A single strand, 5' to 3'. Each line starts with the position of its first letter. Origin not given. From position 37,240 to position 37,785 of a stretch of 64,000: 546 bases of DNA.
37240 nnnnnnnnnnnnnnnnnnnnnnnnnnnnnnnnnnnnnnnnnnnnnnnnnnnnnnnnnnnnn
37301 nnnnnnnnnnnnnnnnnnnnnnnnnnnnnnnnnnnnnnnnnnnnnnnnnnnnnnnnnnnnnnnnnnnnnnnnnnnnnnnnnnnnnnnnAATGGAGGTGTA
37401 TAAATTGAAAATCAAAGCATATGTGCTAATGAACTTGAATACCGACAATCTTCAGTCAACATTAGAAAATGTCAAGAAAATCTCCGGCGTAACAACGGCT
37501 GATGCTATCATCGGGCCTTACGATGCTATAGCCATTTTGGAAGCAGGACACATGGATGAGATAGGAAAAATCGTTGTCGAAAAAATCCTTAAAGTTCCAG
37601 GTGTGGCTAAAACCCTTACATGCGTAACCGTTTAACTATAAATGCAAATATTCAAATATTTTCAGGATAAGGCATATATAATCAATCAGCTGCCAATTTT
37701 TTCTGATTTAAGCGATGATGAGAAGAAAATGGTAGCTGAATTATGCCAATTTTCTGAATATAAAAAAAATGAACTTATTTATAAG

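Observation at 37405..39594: cNMP-binding / degenerate ParA-like / patatin phospholipase fusion, translationally coupled to a stand-alone RAM-domain mini-protein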

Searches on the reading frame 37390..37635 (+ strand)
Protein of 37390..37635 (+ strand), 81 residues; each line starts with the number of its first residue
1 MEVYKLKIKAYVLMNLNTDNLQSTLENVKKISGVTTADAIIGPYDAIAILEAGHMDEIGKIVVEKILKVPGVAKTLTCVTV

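Call 3: search_protein_families(library=pfam, proteins=[window:37390-37635:+], max_evalue=0.01)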
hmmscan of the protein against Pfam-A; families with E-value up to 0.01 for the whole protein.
window:37390-37635:+ (81 aa): 1 family
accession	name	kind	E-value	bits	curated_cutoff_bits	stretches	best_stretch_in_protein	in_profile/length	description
PF01037.27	AsnC_trans_reg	-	5.2e-09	36.3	25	1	14-79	3-69/73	Lrp/AsnC ligand binding domain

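Call 4: search_protein_families(library=ncbifam, proteins=[window:37390-37635:+], max_evalue=0.01)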
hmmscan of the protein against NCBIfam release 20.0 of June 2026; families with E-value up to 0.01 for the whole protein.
window:37390-37635:+ (81 aa): 2 families
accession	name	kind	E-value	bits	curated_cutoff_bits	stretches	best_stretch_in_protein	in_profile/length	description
NF040947.1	trans_reg_LysM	equivalog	3.2e-06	27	180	1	7-79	59-131/136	HTH-type transcriptional regulator LysM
NF041395.1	TranRegLrpA1_Halo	equivalog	0.0047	16.9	250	1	10-77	67-134/142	HTH-type transcriptional regulator LrpA1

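Call 23: find_homologous_proteins(query=window:37405-37632:+, max_evalue=0.001)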
Query window:37405-37632:+ (76 aa): 42 proteins with E <= 0.001 among 42 candidates.
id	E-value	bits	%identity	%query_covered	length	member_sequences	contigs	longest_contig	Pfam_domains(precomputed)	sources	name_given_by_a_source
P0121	3.7e-40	152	100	100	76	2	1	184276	PF01037.29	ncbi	-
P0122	1.4e-31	125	83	100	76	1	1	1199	PF01037.29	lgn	-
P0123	1.5e-27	112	74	100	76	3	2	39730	PF01037.29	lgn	-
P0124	1.3e-20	90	64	97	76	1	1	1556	PF01037.29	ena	-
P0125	1.5e-20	90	62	97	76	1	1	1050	PF01037.29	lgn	-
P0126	1.6e-20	90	64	97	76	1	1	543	PF01037.29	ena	-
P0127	2.2e-20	89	64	97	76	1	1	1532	PF01037.29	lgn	-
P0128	2.9e-20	89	64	97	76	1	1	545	PF01037.29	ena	-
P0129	6.5e-20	88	59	97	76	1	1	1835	PF01037.29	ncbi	-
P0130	6.6e-20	88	62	97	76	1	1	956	PF01037.29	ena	-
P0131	1.8e-19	86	62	97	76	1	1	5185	PF01037.29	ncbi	-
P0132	2.6e-19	86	61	97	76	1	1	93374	PF01037.29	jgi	-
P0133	3.6e-19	85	58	97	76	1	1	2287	PF01037.29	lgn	-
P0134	4.5e-19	85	58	100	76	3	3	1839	PF01037.29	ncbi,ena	-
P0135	4.6e-19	85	58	97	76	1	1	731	PF01037.29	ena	-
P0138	8.0e-19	84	59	97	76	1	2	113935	PF01037.29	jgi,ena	-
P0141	1.3e-18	84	61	97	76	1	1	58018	PF01037.29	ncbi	ncbi:MAG: Lrp/AsnC ligand binding domain-containing protein [Candidatus Omnitrophota bacterium]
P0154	3.9e-18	82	59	97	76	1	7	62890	PF01037.29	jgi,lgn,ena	-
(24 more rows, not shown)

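Call 24: find_encoding_contigs(protein=P0123, flank=5000, max_places=2)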
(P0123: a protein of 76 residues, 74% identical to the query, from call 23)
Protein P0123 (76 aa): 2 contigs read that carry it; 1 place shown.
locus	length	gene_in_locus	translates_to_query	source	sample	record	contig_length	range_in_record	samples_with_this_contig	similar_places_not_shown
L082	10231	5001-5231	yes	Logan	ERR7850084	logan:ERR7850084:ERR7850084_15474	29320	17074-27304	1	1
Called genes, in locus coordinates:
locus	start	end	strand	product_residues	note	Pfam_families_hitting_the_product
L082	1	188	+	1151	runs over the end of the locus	PF02811:PHP, PF07733:DNA_pol3_alpha, PF17657:DNA_pol3_finger, PF14579:HHH_6, PF01336:tRNA_anti-codon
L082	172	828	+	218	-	PF00730:HhH-GPD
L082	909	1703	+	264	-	PF01171:ATP_bind_3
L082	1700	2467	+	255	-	PF23023:Anti-Pycsar_Apyc1, PF00753:Lactamase_B, PF12706:Lactamase_B_2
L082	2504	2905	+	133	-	-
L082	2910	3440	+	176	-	PF00293:NUDIX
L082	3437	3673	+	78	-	-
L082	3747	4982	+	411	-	-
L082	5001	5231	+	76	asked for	PF01037:AsnC_trans_reg (weak)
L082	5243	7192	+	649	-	PF00027:cNMP_binding, PF01656:CbiA (faint), PF13614:AAA_31, PF01734:Patatin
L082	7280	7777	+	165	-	PF07238:PilZ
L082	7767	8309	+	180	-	PF07238:PilZ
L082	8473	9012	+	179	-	PF14385:DUF4416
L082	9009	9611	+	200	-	PF09624:DUF2393 (weak)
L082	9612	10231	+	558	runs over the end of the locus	PF02129:Peptidase_S15 (weak), PF00561:Abhydrolase_1 (weak), PF00326:Peptidase_S9 (faint), PF12146:Hydrolase_4, PF08840:BAAT_C (weak)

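Call 25: find_encoding_contigs(protein=P0132, flank=5000, max_places=2)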
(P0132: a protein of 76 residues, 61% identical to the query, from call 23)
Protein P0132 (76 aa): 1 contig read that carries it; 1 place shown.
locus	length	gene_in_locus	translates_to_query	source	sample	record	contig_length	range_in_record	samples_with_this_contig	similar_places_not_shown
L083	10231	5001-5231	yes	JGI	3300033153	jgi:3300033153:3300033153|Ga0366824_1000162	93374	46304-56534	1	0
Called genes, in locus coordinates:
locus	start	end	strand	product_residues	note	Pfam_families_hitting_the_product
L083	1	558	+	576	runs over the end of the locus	PF14716:HHH_8, PF12826:HHH_2 (faint), PF00633:HHH (faint), PF14520:HHH_5, PF14791:DNA_pol_B_thumb, PF02811:PHP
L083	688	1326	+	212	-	PF00730:HhH-GPD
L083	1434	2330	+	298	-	PF00532:Peripla_BP_1, PF13407:Peripla_BP_4, PF13377:Peripla_BP_3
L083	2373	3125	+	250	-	PF23023:Anti-Pycsar_Apyc1, PF00753:Lactamase_B, PF12706:Lactamase_B_2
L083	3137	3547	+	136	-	PF03144:GTP_EFTU_D2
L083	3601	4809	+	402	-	-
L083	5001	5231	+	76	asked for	PF01037:AsnC_trans_reg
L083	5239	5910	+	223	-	PF02353:CMAS (weak), PF01209:Ubie_methyltran, PF13489:Methyltransf_23, PF05175:MTS, PF13847:Methyltransf_31, PF08241:Methyltransf_11, PF08242:Methyltransf_12, PF13649:Methyltransf_25, +4 more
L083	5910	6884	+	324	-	PF01073:3Beta_HSD, PF01370:Epimerase, PF02719:Polysacc_synt_2, PF04321:RmlD_sub_bind, PF05368:NmrA, PF13460:NAD_binding_10, PF16363:GDP_Man_Dehyd, PF07993:NAD_binding_4, +1 more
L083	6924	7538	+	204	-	PF00881:Nitroreductase, PF14512:TM1586_NiRdase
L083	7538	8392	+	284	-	PF00561:Abhydrolase_1, PF12146:Hydrolase_4, PF12697:Abhydrolase_6, PF01738:DLH (faint)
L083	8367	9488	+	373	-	PF02746:MR_MLE_N (weak), PF13378:MR_MLE_C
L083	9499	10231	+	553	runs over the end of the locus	PF03321:GH3, PF23571:GH3_M, PF23572:GH3_C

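Call 26: find_encoding_contigs(protein=P0138, flank=5000, max_places=2)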
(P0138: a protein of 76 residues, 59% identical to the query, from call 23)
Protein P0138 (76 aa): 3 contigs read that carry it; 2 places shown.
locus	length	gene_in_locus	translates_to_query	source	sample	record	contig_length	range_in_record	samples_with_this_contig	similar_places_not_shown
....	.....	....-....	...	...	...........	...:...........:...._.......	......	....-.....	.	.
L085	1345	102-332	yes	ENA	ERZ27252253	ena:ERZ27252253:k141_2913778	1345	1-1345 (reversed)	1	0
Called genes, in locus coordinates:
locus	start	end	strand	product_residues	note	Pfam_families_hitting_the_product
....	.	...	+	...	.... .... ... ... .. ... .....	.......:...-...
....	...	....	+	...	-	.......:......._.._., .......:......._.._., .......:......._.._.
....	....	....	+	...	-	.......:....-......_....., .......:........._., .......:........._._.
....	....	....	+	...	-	-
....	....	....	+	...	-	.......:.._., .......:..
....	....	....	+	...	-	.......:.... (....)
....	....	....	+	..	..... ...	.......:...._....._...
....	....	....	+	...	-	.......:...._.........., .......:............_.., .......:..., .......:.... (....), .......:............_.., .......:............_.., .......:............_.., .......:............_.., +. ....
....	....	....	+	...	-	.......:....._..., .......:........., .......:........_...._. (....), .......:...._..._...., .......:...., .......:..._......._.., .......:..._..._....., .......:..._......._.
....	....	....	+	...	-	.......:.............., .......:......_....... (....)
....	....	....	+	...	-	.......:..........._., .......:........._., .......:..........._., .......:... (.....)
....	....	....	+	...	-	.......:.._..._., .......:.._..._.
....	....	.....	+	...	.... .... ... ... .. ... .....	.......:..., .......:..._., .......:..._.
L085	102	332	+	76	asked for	PF01037:AsnC_trans_reg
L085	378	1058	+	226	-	PF01209:Ubie_methyltran, PF13489:Methyltransf_23, PF05175:MTS, PF07021:MetW (weak), PF13847:Methyltransf_31, PF08241:Methyltransf_11, PF08242:Methyltransf_12, PF13649:Methyltransf_25, +7 more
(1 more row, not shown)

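Call 34: find_encoding_contigs(protein=P0121, flank=500, max_places=2)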
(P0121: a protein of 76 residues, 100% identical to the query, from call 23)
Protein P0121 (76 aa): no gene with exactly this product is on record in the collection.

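Call 38: search_solved_structures(query=window:37405-37632:+, max_evalue=1, show_alignments=1)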
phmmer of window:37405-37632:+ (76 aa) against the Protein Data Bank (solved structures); distinct sequences matched with E-value up to 1: 9.
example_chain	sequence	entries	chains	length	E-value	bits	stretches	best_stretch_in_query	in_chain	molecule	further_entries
2zbc_A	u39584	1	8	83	2.2e-07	34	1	4-75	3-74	83aa long hypothetical transcriptional regulator asnC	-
2djw_A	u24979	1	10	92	1.3e-05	28.4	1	3-73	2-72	probable transcriptional regulator, AsnC family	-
2e1a_A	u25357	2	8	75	0.00054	23.3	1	3-75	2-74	75aa long hypothetical regulatory protein AsnC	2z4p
2cvi_A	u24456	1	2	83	0.00074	22.9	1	3-75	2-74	75aa long hypothetical regulatory protein AsnC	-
7fby_A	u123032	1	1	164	0.08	16.5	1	3-74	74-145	Transcriptional regulatory protein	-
9w4v_A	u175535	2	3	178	0.098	16.2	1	3-74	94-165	Uncharacterized HTH-type transcriptional regulator PH0140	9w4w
7dww_B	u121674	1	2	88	0.68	13.5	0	24-66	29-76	msDPBB_sym2 protein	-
7dhf_A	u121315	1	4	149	0.83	13.3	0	31-59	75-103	Protein-tyrosine-phosphatase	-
7dhd_A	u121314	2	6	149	0.9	13.1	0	31-59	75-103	Protein-tyrosine-phosphatase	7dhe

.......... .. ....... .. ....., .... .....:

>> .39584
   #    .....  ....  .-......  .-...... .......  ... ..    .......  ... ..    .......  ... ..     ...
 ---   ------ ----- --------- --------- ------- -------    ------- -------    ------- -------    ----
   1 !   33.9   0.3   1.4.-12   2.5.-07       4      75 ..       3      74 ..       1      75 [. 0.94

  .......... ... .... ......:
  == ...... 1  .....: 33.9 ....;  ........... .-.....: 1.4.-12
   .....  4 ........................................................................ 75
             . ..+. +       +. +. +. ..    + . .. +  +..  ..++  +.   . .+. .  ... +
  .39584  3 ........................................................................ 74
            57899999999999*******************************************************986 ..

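Call 41: find_encoding_contigs(protein=P0131, flank=4000, max_places=2)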
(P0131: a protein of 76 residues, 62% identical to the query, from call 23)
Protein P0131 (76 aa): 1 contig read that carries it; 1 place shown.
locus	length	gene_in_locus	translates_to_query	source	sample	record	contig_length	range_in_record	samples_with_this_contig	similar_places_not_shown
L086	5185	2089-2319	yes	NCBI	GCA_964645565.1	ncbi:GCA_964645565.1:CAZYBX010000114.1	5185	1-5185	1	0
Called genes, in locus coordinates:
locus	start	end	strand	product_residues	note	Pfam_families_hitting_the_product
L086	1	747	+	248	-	?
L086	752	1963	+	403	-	-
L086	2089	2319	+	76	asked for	PF01037:AsnC_trans_reg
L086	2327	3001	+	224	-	PF01209:Ubie_methyltran, PF13489:Methyltransf_23, PF07021:MetW (weak), PF05175:MTS, PF13847:Methyltransf_31, PF08241:Methyltransf_11, PF08242:Methyltransf_12, PF13649:Methyltransf_25, +2 more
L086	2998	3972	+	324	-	PF01073:3Beta_HSD, PF01370:Epimerase, PF02719:Polysacc_synt_2, PF04321:RmlD_sub_bind, PF05368:NmrA, PF13460:NAD_binding_10, PF16363:GDP_Man_Dehyd, PF07993:NAD_binding_4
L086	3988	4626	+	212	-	PF00881:Nitroreductase, PF14512:TM1586_NiRdase (weak)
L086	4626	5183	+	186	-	?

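Call 42: find_encoding_contigs(protein=P0141, flank=4000, max_places=2)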
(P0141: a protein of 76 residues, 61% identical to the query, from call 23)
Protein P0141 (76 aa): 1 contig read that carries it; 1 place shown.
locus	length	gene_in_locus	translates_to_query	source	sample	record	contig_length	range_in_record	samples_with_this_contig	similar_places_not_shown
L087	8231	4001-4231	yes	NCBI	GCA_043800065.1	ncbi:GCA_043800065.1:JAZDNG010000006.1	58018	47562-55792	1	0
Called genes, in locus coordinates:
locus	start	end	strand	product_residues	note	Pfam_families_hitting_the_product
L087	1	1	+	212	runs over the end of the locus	PF00730:HhH-GPD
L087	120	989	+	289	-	PF00532:Peripla_BP_1, PF13407:Peripla_BP_4, PF13377:Peripla_BP_3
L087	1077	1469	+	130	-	-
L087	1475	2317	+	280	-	PF13487:HD_5, PF01966:HD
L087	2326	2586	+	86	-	-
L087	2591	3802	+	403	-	-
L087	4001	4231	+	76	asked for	PF01037:AsnC_trans_reg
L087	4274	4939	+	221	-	PF01209:Ubie_methyltran, PF13489:Methyltransf_23, PF05175:MTS, PF07021:MetW (weak), PF13847:Methyltransf_31, PF08241:Methyltransf_11, PF08242:Methyltransf_12, PF13649:Methyltransf_25, +2 more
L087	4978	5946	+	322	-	PF01073:3Beta_HSD, PF01370:Epimerase, PF02719:Polysacc_synt_2, PF04321:RmlD_sub_bind, PF05368:NmrA, PF13460:NAD_binding_10, PF16363:GDP_Man_Dehyd, PF07993:NAD_binding_4, +1 more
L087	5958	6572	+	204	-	PF00881:Nitroreductase, PF14512:TM1586_NiRdase (weak)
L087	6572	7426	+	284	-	PF00561:Abhydrolase_1, PF12146:Hydrolase_4, PF12697:Abhydrolase_6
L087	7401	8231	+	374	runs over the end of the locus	PF02746:MR_MLE_N (weak), PF13378:MR_MLE_C, PF07476:MAAL_C (weak)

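Call 43: find_encoding_contigs(protein=P0154, flank=4000, max_places=3)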
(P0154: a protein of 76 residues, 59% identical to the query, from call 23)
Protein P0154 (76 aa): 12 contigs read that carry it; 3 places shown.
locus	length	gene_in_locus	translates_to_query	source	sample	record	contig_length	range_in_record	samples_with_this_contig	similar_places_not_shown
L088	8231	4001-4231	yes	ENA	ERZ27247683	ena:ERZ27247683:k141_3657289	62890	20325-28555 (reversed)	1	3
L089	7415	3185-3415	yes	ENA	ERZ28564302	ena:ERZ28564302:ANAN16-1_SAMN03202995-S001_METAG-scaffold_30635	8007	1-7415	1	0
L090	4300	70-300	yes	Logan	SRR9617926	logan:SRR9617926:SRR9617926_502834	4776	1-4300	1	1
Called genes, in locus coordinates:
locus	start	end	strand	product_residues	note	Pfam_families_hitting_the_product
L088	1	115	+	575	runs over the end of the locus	PF12826:HHH_2 (faint), PF14716:HHH_8, PF00633:HHH (faint), PF14520:HHH_5, PF14791:DNA_pol_B_thumb, PF02811:PHP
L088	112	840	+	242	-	PF00730:HhH-GPD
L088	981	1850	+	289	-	PF00532:Peripla_BP_1, PF13407:Peripla_BP_4, PF13377:Peripla_BP_3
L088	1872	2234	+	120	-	PF03144:GTP_EFTU_D2 (weak)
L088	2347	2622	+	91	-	-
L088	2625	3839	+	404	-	-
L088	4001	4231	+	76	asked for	PF01037:AsnC_trans_reg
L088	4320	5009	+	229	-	PF01209:Ubie_methyltran, PF13489:Methyltransf_23, PF05175:MTS (weak), PF13847:Methyltransf_31, PF08241:Methyltransf_11, PF08242:Methyltransf_12, PF13649:Methyltransf_25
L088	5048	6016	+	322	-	PF01073:3Beta_HSD, PF01370:Epimerase, PF02719:Polysacc_synt_2, PF04321:RmlD_sub_bind, PF05368:NmrA, PF13460:NAD_binding_10, PF16363:GDP_Man_Dehyd, PF07993:NAD_binding_4, +3 more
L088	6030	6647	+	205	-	PF00881:Nitroreductase, PF14512:TM1586_NiRdase (weak)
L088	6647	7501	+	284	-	PF00561:Abhydrolase_1, PF12146:Hydrolase_4, PF12697:Abhydrolase_6, PF01738:DLH (faint)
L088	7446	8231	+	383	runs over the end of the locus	PF02746:MR_MLE_N, PF13378:MR_MLE_C, PF07476:MAAL_C (weak)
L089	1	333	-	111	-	?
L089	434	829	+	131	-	-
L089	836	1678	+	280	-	PF13487:HD_5, PF01966:HD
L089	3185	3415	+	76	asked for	PF01037:AsnC_trans_reg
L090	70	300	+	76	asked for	PF01037:AsnC_trans_reg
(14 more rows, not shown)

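Call 48: search_protein_families(library=padloc, proteins=[window:37405-37635:+], max_evalue=0.001)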
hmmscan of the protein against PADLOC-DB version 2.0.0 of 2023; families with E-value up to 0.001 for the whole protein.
window:37405-37635:+ (76 aa): 0 families
